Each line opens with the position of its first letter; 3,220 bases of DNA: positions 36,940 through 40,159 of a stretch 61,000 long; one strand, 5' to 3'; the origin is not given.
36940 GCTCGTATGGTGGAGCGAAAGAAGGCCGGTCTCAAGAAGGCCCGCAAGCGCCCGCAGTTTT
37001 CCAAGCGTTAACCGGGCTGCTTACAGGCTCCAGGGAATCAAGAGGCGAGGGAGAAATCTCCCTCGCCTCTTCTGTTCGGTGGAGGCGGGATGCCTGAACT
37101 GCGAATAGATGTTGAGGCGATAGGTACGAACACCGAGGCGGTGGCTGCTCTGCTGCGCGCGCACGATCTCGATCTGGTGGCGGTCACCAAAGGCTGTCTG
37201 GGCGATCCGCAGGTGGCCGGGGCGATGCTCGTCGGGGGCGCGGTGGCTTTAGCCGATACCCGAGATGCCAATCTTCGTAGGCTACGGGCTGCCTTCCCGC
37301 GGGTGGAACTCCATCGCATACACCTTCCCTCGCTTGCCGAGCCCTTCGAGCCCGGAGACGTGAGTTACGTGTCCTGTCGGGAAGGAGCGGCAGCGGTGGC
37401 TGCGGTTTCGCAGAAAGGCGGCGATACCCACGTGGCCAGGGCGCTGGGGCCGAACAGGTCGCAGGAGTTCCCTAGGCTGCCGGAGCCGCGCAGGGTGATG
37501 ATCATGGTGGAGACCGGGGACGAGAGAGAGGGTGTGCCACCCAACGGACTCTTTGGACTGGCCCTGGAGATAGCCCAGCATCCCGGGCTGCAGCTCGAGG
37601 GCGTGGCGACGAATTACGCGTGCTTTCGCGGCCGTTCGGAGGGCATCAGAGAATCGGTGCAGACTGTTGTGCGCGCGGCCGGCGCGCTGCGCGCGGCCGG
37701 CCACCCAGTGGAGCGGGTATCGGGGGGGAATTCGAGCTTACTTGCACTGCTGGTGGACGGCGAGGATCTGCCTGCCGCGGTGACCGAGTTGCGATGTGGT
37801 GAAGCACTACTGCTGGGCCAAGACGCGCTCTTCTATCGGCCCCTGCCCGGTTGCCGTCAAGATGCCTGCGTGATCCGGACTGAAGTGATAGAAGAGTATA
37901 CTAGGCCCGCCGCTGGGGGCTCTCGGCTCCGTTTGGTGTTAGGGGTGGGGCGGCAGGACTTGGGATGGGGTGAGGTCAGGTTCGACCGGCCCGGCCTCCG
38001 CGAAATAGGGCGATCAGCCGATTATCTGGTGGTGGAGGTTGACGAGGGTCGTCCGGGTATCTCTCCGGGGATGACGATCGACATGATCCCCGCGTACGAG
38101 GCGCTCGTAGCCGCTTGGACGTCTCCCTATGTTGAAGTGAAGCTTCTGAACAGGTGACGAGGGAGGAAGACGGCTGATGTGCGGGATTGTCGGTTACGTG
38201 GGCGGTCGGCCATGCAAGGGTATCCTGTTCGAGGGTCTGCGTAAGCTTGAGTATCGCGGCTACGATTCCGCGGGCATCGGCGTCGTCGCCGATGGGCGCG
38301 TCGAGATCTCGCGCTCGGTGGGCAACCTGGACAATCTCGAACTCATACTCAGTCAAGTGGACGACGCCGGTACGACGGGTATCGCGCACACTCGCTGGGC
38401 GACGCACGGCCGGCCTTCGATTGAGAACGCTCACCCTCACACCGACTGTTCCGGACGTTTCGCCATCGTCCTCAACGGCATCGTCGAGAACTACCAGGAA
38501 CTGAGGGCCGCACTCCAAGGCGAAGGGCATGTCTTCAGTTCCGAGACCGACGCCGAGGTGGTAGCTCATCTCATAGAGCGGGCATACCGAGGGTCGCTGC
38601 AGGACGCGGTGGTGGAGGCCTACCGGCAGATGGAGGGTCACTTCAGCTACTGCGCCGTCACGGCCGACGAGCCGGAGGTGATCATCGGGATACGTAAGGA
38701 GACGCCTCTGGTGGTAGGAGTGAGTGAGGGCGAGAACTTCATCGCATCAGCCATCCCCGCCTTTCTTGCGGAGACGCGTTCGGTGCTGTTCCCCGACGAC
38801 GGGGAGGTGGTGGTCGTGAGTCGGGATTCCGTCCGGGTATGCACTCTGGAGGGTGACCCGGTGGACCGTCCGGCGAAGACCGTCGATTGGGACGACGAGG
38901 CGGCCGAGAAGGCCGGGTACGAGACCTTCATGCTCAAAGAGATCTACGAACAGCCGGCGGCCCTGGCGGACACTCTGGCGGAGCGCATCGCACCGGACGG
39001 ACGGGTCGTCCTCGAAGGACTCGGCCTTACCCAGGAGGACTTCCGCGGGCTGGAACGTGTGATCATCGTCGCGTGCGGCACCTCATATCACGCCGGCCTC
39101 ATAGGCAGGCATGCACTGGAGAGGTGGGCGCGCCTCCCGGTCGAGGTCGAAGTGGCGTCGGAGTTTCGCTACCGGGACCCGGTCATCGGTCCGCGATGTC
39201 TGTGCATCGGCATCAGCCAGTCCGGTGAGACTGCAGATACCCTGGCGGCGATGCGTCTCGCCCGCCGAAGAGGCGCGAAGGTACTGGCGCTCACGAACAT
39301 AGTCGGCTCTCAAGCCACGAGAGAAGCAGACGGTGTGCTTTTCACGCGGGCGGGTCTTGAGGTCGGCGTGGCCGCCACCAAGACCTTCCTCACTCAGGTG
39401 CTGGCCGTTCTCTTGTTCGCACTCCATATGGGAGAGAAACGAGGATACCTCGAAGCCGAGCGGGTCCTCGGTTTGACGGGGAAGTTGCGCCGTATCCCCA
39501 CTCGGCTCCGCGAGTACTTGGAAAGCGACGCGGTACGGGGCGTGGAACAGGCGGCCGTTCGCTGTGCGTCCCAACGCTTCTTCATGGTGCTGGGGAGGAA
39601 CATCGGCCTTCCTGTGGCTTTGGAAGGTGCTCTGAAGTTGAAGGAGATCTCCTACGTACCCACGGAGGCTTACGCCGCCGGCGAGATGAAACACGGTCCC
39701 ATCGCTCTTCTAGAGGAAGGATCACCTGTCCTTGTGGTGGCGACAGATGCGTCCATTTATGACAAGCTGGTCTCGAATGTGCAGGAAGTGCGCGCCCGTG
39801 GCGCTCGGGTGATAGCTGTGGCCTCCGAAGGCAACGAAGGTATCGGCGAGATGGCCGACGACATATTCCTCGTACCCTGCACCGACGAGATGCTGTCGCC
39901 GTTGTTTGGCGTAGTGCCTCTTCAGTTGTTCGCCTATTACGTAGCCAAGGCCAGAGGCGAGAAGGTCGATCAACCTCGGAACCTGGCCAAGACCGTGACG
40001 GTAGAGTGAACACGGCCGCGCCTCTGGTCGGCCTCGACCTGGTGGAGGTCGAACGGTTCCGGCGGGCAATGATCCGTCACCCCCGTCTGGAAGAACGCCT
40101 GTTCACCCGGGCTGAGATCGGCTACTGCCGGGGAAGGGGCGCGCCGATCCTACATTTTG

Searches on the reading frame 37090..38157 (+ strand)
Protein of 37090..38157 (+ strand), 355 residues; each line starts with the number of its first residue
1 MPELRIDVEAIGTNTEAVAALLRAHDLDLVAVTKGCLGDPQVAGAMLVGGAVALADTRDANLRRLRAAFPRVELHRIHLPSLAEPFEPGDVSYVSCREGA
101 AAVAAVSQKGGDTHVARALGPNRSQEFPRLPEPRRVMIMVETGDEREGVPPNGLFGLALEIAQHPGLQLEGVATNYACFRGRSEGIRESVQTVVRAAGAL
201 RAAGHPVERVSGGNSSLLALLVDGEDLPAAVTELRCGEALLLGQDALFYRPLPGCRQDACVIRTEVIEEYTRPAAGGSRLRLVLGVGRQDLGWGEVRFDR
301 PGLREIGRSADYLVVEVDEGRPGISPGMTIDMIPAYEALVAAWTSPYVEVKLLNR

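Call 48: search_protein_families(library=ncbifam, proteins=[window:37090-38157:+], max_evalue=0.00001)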
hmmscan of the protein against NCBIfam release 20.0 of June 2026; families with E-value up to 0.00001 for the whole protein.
window:37090-38157:+ (355 aa): 1 family
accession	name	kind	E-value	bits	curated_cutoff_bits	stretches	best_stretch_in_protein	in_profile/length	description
NF040742.1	racem_Orr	exception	3.9e-37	128.1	480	2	134-274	115-255/351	ornithine racemase Orr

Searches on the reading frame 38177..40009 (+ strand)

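Call 48: search_protein_families(library=ncbifam, proteins=[window:38177-40009:+], max_evalue=0.00001)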
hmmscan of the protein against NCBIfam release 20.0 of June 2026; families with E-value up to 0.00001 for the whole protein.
window:38177-40009:+ (610 aa): 15 families
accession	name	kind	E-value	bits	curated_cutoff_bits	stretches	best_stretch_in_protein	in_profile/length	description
NF001484.0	PRK00331.1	subfamily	2.2e-233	776.1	381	1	1-610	1-601/601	isomerizing glutamine--fructose-6-phosphate transaminase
TIGR01135.1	glmS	equivalog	1.1e-231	770.6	418.05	1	2-610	1-607/607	glutamine--fructose-6-phosphate transaminase (isomerizing)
NF046059.1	NagB_SO3506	equivalog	2e-33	116.1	430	1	250-554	2-288/330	glucosamine-6-phosphate deaminase NagB-II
NF041128.1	glucosaP_deam_GlmD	equivalog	1.6e-23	83.5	580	1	288-607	27-321/323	glucosamine-6-phosphate deaminase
TIGR01134.1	purF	equivalog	1.7e-23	83.7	350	1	2-220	1-223/432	amidophosphoribosyltransferase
NF008481.0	PRK11382.1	equivalog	2.1e-12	46.9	430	1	290-600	42-331/340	fructoselysine 6-phosphate deglycase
NF040776.2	AlsR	equivalog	6.5e-12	45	400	0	344-392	181-229/279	transcriptional repressor AlsR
NF008458.0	PRK11337.1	equivalog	1e-11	44.4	378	1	343-392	192-241/293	MurR/RpiR family transcriptional regulator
TIGR03104.1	trio_amidotrans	equivalog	6.4e-09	34.6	570.1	1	84-198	59-167/589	N-acetylglutaminylglutamine amidotransferase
NF041755.1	RuMP_HxlAB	equivalog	7.2e-09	35.1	500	0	293-388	247-337/391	bifunctional 3-hexulose-6-phosphate synthase/6-phospho-3-hexuloisomerase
TIGR01536.1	asn_synth_AEB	equivalog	1.8e-08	33.8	267.1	1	2-163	1-131/517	asparagine synthase (glutamine-hydrolyzing)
TIGR03127.2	RuMP_HxlB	equivalog_domain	3.2e-08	33.7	160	0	293-388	31-121/178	6-phospho-3-hexuloisomerase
NF006426.0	PRK08674.1-6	subfamily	4.1e-07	29.2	295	1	291-410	45-163/354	bifunctional phosphoglucose/phosphomannose isomerase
NF006949.0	PRK09431.1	equivalog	6.7e-07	28.2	499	1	83-203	58-172/554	asparagine synthase B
TIGR02128.1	G6PI_arch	equivalog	1.6e-06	27.3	213.9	0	286-373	15-100/308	bifunctional phosphoglucose/phosphomannose isomerase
